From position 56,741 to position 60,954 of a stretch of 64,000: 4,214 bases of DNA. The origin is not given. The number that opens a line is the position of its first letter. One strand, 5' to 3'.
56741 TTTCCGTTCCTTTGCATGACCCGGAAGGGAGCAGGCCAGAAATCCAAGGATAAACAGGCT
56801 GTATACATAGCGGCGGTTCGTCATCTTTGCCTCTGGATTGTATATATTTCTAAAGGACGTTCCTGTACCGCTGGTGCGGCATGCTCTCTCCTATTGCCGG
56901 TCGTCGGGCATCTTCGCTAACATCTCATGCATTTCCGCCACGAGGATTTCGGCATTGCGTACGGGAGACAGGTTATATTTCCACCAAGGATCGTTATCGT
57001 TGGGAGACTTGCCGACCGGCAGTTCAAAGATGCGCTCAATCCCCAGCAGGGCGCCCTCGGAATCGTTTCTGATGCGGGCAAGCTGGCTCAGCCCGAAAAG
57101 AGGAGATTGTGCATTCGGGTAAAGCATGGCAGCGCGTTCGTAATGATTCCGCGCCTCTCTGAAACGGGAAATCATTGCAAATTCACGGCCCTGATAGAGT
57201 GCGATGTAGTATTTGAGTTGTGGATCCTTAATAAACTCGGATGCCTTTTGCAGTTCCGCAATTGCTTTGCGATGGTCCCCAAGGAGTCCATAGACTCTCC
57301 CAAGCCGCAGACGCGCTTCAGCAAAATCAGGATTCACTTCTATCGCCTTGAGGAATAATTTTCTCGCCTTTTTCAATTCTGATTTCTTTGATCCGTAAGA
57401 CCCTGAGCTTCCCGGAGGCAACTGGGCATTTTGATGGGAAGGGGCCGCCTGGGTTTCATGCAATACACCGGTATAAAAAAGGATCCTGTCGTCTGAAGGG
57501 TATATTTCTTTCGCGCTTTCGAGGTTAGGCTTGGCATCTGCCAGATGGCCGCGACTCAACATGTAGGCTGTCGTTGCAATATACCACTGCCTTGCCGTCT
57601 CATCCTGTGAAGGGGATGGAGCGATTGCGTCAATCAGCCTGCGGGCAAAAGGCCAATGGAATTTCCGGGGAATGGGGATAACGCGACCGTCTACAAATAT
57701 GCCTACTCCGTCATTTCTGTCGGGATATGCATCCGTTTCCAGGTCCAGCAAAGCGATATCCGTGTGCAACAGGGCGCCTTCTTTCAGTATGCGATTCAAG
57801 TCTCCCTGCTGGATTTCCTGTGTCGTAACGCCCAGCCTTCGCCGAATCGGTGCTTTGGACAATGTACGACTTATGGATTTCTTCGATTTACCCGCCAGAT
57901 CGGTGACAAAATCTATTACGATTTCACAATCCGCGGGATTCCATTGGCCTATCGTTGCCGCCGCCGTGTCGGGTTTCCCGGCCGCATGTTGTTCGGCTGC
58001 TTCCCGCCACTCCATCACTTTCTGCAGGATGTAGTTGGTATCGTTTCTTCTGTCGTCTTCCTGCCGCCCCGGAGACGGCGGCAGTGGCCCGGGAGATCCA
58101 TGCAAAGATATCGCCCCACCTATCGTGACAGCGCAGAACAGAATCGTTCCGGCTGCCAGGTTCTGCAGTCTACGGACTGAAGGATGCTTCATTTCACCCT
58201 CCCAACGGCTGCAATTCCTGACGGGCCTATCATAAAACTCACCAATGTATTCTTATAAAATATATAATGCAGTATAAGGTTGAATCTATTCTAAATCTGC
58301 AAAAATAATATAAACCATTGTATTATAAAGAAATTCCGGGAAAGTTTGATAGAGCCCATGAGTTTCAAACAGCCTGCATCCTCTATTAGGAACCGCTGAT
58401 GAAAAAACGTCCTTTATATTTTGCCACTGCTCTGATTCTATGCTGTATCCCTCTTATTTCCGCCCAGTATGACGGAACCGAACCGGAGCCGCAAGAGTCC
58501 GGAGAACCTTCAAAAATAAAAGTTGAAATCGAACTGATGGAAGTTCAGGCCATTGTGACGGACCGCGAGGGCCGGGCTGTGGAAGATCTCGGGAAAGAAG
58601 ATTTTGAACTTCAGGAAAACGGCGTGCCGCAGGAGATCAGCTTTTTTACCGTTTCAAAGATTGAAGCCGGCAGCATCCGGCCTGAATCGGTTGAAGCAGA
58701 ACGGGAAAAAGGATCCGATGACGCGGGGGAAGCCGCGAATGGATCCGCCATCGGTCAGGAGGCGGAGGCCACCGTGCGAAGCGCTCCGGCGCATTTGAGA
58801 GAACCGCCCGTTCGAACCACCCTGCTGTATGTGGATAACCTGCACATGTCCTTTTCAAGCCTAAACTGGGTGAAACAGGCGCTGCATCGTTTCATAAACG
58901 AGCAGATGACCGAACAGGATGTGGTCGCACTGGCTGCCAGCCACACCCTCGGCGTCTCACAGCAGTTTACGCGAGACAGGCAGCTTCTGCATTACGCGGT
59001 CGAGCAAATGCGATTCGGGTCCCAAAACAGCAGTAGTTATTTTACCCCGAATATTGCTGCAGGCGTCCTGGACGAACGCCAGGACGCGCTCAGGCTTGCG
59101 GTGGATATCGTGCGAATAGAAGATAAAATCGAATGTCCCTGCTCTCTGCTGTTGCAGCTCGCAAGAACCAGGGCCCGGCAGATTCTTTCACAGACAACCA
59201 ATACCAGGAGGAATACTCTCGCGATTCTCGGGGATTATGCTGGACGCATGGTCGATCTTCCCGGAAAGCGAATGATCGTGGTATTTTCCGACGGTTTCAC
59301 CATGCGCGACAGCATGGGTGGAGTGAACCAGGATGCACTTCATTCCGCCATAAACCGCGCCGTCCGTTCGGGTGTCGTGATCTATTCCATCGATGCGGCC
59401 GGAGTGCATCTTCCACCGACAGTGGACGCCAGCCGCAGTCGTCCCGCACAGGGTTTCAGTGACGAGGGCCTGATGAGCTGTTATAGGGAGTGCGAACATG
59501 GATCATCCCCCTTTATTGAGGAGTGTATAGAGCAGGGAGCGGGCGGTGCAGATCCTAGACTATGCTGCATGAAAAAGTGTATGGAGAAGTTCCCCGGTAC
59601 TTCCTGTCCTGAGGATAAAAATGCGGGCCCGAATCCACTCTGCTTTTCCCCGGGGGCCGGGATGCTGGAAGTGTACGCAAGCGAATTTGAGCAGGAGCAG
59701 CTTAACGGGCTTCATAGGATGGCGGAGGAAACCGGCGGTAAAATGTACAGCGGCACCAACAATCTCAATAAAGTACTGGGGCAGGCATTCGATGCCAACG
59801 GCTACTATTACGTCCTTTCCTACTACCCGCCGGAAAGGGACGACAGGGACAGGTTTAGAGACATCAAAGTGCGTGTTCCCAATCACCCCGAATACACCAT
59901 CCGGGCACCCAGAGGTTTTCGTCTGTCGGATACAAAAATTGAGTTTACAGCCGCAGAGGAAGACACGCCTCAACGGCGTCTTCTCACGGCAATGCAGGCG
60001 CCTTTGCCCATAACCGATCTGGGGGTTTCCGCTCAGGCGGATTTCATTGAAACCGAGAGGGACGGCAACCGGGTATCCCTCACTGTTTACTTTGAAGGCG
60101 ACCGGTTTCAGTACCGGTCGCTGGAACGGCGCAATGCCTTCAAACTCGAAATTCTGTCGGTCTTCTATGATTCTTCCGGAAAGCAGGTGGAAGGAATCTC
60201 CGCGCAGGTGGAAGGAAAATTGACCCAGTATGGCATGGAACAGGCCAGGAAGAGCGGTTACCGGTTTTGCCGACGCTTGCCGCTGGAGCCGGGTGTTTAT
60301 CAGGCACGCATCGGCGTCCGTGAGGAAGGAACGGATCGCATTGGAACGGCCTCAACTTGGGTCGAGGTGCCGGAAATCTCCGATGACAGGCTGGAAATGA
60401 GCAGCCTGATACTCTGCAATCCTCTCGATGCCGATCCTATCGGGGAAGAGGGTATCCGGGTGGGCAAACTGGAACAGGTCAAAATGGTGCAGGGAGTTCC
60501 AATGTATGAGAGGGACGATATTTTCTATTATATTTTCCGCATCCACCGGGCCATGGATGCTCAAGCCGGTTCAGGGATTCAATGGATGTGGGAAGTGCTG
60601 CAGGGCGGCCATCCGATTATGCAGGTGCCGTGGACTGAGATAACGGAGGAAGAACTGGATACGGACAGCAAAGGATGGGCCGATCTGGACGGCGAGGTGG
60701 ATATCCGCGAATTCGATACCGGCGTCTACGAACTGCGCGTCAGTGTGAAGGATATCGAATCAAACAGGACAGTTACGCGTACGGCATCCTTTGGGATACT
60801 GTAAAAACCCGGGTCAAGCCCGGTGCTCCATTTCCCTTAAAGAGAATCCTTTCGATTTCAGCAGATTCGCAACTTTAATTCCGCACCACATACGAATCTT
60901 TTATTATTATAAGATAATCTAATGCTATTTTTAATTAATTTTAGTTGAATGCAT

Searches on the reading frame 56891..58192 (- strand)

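Call 8: search_protein_families(library=pfam, proteins=[window:56891-58192:-])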
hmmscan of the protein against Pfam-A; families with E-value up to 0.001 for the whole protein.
window:56891-58192:- (433 aa): 9 families
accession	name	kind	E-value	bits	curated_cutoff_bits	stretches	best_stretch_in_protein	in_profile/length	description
PF07719.23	TPR_2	-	2.8e-09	36.8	27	0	291-318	1-28/34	Tetratricopeptide repeat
PF13432.12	TPR_16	-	3.2e-09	37.5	32.7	1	274-317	14-57/65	Tetratricopeptide repeat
PF14559.12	TPR_19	-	9.7e-09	35.9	25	1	273-327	7-62/68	Tetratricopeptide repeat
PF00515.34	TPR_1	-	1e-08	35.1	27.8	0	291-317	1-27/34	Tetratricopeptide repeat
PF13414.12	TPR_11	-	1.4e-08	34.7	26.8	1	270-305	7-42/42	TPR repeat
PF13181.12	TPR_8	-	4e-08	33.2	25.7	0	291-319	1-29/34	Tetratricopeptide repeat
PF13428.12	TPR_14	-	5.3e-08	33.2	23.5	0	272-299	16-43/44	Tetratricopeptide repeat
PF13431.12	TPR_17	-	7.1e-08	32.6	24.4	1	279-311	1-33/34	Tetratricopeptide repeat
PF13424.12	TPR_12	-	1.9e-05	25.2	30.1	0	273-320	19-74/77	Tetratricopeptide repeat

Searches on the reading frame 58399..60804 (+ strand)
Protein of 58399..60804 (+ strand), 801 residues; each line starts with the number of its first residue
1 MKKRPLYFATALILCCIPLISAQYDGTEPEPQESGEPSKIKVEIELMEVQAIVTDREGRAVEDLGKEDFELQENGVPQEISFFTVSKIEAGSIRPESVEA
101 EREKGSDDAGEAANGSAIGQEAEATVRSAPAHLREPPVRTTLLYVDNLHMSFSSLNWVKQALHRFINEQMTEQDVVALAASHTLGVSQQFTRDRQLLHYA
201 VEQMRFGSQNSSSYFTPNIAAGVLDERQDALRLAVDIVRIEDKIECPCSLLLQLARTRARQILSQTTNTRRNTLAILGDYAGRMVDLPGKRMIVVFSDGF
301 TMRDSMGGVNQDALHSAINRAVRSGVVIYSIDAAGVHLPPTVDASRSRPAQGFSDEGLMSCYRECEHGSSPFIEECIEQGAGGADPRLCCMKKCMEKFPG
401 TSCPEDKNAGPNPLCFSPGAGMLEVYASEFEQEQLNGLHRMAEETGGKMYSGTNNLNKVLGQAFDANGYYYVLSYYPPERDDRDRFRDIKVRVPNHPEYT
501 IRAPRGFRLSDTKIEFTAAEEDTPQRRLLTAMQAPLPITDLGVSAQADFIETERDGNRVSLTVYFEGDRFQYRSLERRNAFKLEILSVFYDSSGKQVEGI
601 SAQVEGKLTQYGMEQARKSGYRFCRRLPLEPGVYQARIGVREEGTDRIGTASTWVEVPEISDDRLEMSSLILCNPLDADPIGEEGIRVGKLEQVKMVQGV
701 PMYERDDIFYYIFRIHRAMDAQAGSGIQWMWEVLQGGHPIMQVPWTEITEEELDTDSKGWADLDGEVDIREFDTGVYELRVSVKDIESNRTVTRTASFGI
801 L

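Call 8: search_protein_families(library=pfam, proteins=[window:58399-60804:+])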
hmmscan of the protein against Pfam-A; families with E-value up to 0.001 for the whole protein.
window:58399-60804:+ (801 aa): 1 family
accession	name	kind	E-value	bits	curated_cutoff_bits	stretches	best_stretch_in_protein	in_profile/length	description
PF00141.28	peroxidase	-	0.00056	20.2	27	1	158-195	124-162/237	Peroxidase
